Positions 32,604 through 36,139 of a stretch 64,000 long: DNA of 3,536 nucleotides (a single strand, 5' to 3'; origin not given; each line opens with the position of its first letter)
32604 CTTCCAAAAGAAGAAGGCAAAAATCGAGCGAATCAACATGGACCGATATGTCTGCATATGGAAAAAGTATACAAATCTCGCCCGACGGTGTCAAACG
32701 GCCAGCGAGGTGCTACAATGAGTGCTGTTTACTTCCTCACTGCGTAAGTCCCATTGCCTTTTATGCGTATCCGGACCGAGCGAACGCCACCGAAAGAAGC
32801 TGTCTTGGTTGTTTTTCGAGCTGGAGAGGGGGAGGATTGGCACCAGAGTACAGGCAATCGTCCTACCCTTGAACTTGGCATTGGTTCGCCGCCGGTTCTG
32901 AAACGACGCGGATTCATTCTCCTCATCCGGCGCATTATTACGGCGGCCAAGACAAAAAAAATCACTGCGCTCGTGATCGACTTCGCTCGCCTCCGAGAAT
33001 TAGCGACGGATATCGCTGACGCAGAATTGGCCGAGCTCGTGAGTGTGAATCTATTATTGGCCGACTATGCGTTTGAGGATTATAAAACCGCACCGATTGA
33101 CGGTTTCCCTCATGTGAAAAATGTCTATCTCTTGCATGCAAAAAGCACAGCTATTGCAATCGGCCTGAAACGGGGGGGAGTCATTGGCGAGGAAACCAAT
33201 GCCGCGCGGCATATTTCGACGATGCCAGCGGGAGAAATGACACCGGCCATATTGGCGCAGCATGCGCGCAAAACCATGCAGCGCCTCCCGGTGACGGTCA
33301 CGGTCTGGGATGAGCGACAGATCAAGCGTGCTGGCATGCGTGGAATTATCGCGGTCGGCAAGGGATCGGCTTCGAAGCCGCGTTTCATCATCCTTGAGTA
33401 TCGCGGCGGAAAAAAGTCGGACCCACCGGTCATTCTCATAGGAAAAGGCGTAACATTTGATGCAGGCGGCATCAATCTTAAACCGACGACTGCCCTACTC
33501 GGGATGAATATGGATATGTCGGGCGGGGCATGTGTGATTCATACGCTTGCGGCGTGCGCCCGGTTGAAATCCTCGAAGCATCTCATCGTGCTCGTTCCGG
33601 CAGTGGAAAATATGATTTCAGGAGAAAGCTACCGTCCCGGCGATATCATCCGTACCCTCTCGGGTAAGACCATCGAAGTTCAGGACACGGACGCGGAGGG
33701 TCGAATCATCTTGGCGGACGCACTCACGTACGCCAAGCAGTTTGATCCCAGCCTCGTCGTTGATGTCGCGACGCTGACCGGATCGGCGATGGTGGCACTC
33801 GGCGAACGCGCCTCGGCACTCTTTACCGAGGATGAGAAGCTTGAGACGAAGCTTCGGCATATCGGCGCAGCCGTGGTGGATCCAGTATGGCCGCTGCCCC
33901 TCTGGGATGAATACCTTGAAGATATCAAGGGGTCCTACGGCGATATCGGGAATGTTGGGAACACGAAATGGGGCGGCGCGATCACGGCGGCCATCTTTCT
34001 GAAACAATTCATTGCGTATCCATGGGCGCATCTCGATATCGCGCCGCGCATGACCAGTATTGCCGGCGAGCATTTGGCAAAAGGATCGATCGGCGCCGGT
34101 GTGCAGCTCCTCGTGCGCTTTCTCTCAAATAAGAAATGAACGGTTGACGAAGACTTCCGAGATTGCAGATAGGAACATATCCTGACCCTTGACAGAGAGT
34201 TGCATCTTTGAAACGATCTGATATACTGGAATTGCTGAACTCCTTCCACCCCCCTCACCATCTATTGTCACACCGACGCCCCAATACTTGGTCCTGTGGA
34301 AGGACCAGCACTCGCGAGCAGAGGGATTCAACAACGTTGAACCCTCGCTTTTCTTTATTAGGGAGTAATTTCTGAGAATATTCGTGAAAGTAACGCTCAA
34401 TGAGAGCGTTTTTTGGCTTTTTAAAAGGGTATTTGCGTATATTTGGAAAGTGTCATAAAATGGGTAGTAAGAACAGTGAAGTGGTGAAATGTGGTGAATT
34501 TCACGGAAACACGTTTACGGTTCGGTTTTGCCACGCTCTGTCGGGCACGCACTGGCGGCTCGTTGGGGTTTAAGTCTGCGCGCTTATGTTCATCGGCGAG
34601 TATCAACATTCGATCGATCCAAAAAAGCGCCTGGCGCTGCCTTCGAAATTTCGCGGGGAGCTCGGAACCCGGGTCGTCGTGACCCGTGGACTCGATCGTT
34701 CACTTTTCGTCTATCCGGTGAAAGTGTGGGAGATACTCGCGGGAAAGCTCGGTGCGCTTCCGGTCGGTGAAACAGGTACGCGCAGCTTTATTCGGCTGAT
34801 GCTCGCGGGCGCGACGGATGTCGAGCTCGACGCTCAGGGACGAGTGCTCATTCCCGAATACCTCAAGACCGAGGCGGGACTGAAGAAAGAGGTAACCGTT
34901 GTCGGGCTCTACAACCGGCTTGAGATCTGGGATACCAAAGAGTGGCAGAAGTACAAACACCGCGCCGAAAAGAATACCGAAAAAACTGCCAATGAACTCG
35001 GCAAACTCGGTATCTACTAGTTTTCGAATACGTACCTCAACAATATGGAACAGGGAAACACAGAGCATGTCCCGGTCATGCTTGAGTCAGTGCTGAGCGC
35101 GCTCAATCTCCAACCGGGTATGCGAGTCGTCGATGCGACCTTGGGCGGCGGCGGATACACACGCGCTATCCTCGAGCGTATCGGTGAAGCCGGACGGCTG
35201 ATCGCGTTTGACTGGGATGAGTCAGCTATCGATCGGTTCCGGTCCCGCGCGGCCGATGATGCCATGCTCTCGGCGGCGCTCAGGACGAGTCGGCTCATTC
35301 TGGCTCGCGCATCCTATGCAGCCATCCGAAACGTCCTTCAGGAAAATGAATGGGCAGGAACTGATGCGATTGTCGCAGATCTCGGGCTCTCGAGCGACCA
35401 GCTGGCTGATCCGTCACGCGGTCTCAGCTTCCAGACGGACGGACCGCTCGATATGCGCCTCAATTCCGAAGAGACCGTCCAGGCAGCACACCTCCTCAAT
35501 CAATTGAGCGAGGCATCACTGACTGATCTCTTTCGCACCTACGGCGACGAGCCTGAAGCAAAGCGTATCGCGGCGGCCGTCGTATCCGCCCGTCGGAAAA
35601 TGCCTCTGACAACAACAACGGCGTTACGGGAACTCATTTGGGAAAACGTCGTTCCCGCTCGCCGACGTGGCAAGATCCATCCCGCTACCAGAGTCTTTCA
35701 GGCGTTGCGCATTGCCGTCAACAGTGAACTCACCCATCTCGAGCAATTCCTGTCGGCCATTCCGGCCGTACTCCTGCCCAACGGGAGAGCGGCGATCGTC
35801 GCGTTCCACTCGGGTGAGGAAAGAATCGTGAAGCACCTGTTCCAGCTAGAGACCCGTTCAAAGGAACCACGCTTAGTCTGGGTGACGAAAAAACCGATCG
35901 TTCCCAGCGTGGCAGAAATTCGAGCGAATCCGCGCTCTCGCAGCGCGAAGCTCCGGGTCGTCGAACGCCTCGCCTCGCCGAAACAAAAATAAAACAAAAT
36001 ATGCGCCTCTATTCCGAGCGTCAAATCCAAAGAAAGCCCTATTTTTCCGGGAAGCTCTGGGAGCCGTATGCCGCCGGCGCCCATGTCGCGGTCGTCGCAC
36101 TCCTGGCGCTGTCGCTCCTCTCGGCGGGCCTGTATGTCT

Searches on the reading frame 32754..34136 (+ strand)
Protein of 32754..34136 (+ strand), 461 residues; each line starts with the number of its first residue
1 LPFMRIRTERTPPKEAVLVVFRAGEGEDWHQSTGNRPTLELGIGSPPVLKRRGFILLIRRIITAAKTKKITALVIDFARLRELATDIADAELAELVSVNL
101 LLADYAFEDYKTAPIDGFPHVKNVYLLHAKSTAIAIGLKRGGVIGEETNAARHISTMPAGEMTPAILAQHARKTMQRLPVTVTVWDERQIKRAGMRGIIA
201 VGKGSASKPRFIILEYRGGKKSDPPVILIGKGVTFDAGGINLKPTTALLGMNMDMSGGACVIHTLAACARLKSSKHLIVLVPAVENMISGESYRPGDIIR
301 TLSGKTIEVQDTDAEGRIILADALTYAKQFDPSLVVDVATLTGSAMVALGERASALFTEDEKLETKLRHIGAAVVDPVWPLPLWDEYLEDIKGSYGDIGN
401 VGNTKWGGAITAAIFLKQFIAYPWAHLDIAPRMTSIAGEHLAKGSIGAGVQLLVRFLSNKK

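Call 62: search_protein_families(library=pfam, proteins=[window:32754-34136:+], max_evalue=0.001)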
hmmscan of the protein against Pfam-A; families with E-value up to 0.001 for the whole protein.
window:32754-34136:+ (461 aa): 1 family
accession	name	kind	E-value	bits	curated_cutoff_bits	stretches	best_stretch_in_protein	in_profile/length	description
PF00883.26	Peptidase_M17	-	5.5e-110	367.9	25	1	149-454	1-310/310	Cytosol aminopeptidase family, catalytic domain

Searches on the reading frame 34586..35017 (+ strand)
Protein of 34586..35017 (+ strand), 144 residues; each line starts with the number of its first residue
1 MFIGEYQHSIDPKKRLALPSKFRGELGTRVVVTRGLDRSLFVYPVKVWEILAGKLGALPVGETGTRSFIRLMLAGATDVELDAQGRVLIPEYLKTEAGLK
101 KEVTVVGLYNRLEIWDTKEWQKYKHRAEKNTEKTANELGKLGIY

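Call 51: search_protein_families(library=pfam, proteins=[window:34586-35017:+], max_evalue=0.001)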
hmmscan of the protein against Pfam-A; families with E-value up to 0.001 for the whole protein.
window:34586-35017:+ (144 aa): 1 family
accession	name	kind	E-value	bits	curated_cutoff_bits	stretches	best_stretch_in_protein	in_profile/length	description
PF02381.23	MraZ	-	4.2e-36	123.2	23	2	72-136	1-67/72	MraZ protein, putative antitoxin-like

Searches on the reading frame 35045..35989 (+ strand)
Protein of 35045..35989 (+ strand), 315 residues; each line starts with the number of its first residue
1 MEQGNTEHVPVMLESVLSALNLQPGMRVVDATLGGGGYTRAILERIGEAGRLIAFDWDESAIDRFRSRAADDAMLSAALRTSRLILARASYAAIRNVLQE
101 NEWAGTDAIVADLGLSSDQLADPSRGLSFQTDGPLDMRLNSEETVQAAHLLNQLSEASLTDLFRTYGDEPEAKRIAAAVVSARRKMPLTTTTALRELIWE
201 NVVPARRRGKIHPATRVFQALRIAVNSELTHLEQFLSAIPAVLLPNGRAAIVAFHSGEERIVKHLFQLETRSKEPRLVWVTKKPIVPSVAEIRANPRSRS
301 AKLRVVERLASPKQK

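Call 51: search_protein_families(library=pfam, proteins=[window:35045-35989:+], max_evalue=0.001)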
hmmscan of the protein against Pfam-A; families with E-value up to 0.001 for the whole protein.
window:35045-35989:+ (315 aa): 1 family
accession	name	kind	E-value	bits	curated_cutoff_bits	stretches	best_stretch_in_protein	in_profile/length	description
PF01795.25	Methyltransf_5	-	5.9e-91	305.6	27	1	6-308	2-308/309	MraW methylase family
